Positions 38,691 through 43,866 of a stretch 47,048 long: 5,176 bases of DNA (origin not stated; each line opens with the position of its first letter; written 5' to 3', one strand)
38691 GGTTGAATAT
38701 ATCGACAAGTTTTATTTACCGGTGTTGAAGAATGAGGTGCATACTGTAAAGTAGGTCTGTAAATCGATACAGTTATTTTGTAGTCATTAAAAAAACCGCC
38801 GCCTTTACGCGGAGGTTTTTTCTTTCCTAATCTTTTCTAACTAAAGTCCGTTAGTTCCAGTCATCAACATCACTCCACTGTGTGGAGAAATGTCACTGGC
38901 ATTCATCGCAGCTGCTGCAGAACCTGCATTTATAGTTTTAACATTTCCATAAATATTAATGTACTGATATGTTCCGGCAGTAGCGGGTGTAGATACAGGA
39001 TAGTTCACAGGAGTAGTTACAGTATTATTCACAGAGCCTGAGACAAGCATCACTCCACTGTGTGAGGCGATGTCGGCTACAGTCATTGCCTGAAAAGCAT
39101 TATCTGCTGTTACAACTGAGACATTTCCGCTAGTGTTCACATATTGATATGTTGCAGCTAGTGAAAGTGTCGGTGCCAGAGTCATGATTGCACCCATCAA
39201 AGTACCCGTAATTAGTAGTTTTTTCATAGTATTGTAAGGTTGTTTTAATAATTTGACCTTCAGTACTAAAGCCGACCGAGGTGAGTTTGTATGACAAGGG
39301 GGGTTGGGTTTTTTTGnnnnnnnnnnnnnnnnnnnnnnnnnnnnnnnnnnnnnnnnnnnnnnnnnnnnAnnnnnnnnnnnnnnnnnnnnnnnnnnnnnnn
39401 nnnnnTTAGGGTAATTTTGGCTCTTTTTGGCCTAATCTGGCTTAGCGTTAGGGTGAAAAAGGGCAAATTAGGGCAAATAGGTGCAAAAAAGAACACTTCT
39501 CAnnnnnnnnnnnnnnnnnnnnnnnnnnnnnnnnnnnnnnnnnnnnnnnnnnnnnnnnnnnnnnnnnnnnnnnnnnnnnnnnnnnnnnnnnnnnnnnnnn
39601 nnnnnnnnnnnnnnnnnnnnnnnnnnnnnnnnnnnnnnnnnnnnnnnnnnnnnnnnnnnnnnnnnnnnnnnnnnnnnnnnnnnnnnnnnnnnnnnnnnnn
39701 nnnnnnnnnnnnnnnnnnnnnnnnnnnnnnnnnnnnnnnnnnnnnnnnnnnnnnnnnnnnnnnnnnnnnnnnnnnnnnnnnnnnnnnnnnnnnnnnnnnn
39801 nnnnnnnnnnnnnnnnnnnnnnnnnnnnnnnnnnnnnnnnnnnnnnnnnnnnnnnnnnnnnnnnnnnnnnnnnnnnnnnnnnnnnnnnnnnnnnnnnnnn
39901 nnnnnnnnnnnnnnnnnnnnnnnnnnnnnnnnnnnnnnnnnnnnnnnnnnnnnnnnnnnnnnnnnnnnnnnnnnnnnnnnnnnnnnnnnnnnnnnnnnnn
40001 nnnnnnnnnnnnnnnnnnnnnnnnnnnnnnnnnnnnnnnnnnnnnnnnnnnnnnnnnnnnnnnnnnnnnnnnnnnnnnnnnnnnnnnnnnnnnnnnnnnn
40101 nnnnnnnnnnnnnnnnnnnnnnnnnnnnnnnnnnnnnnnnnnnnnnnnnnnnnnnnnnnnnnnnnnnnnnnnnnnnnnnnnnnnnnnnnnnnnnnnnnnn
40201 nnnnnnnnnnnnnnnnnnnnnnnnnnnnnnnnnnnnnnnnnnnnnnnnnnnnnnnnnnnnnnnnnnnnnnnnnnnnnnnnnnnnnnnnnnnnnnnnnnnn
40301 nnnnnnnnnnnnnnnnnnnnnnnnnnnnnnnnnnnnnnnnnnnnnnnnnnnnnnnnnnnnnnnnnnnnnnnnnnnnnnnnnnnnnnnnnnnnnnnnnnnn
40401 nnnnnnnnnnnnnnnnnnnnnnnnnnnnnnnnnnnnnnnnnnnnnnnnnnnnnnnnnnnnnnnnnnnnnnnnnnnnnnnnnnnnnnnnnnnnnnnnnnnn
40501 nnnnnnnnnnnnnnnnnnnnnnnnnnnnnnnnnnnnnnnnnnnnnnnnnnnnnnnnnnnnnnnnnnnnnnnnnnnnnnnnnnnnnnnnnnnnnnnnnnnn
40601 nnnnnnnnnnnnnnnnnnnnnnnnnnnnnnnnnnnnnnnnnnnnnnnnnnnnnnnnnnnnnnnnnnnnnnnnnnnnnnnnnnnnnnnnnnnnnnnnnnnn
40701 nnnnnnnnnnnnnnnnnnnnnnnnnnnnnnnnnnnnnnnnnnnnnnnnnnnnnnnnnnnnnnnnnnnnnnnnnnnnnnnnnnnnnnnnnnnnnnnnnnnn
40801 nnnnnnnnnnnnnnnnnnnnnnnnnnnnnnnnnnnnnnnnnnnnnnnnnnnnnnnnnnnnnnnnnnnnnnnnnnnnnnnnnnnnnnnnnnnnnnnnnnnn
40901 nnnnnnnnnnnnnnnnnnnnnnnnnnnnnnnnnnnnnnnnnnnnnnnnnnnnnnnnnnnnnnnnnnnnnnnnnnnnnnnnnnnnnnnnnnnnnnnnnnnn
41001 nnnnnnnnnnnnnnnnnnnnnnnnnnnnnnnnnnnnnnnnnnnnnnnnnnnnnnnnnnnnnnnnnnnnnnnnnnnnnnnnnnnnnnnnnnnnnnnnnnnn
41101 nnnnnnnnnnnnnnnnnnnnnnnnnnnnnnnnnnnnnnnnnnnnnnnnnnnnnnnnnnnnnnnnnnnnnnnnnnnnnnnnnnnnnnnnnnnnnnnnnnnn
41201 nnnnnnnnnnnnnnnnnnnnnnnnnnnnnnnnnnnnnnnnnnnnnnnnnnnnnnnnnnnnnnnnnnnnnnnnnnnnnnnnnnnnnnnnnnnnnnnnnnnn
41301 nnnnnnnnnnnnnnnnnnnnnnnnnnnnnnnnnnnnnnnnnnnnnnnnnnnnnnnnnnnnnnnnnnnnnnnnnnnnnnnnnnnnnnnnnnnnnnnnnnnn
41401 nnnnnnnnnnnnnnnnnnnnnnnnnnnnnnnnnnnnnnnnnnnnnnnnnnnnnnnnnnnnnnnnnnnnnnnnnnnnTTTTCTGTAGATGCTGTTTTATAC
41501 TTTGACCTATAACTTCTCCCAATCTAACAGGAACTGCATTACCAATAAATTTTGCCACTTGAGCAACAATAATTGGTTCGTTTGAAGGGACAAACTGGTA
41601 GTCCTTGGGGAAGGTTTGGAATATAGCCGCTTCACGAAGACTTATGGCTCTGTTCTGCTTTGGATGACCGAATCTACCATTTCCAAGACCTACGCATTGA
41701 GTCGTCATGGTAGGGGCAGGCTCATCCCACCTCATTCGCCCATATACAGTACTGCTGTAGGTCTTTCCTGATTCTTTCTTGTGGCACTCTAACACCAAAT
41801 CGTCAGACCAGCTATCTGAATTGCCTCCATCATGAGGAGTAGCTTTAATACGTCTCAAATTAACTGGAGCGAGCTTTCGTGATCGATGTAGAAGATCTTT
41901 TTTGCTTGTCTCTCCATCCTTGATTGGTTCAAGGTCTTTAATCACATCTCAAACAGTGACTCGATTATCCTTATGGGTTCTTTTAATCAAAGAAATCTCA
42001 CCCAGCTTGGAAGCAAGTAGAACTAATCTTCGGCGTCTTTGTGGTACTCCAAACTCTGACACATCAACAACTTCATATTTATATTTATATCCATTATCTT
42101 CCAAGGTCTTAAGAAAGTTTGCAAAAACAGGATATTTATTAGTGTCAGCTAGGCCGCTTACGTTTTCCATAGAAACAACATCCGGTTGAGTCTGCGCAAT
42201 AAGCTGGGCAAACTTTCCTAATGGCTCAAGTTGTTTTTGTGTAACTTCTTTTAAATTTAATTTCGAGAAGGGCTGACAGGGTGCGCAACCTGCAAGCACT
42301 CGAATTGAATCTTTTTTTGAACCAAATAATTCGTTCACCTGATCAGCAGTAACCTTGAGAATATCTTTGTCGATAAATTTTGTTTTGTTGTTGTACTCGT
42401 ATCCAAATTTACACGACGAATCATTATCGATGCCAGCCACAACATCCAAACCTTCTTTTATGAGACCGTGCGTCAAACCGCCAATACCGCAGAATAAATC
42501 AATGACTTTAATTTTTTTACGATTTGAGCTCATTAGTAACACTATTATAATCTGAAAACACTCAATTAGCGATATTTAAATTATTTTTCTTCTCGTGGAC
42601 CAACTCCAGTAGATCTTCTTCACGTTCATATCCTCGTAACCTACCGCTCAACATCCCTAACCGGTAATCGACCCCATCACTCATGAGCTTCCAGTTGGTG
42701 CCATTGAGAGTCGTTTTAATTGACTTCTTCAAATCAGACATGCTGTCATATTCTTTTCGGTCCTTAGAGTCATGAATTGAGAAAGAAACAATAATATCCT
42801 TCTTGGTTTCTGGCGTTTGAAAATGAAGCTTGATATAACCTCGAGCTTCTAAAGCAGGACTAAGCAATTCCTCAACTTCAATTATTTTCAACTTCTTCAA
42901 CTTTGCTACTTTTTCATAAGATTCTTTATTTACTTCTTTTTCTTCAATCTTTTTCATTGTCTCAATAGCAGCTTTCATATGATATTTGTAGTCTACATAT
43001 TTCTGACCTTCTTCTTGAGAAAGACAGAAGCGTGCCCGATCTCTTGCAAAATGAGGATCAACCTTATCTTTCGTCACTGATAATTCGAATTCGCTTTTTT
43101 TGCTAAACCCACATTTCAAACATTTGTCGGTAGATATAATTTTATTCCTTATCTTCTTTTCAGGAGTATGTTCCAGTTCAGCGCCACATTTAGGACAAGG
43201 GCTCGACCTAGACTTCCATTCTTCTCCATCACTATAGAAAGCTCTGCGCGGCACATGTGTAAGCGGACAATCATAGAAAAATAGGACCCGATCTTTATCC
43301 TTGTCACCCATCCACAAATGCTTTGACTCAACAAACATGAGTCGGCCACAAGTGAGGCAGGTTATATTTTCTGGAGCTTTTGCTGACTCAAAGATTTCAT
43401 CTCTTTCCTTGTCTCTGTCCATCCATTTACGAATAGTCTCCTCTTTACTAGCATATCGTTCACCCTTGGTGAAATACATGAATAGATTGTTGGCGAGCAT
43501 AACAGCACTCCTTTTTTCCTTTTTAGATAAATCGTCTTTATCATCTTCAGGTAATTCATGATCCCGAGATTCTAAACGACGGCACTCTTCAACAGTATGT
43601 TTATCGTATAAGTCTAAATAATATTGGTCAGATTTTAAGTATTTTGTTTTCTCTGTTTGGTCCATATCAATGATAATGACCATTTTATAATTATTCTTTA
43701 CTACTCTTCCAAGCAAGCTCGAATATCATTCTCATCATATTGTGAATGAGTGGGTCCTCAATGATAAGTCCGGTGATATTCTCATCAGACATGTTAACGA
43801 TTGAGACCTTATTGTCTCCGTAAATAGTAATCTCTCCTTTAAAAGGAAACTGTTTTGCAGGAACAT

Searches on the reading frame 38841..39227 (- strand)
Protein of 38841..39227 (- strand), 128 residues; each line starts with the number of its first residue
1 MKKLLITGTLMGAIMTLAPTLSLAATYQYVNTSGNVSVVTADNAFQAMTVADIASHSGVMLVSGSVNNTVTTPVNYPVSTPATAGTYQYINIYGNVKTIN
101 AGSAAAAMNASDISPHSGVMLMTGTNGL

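Call 20: search_protein_families(library=ncbifam, proteins=[window:38841-39227:-], max_evalue=0.01)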
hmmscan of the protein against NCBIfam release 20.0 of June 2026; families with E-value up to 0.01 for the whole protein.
window:38841-39227:- (128 aa): 0 families

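Call 21: search_protein_families(library=pfam, proteins=[window:38841-39227:-], max_evalue=0.1)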
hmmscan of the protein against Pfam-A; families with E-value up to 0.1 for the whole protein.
window:38841-39227:- (128 aa): 1 family
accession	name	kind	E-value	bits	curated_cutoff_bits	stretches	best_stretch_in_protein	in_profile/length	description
PF18480.7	DUF5615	-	0.084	13.2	23.8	0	35-69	48-82/110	Domain of unknown function (DUF5615)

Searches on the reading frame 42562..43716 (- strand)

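Call 20: search_protein_families(library=ncbifam, proteins=[window:42562-43716:-], max_evalue=0.01)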
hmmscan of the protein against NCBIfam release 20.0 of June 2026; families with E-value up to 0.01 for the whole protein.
window:42562-43716:- (384 aa): 0 families

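Call 21: search_protein_families(library=pfam, proteins=[window:42562-43716:-], max_evalue=0.1)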
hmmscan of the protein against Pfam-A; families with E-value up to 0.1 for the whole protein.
window:42562-43716:- (384 aa): 2 families
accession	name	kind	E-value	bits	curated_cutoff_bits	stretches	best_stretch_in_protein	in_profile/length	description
PF14354.12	Lar_restr_allev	-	0.00043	20.9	28.6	0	172-204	4-33/58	Restriction alleviation protein Lar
PF12773.13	DZR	-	0.022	15.3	27.3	1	166-209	7-37/45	Double zinc ribbon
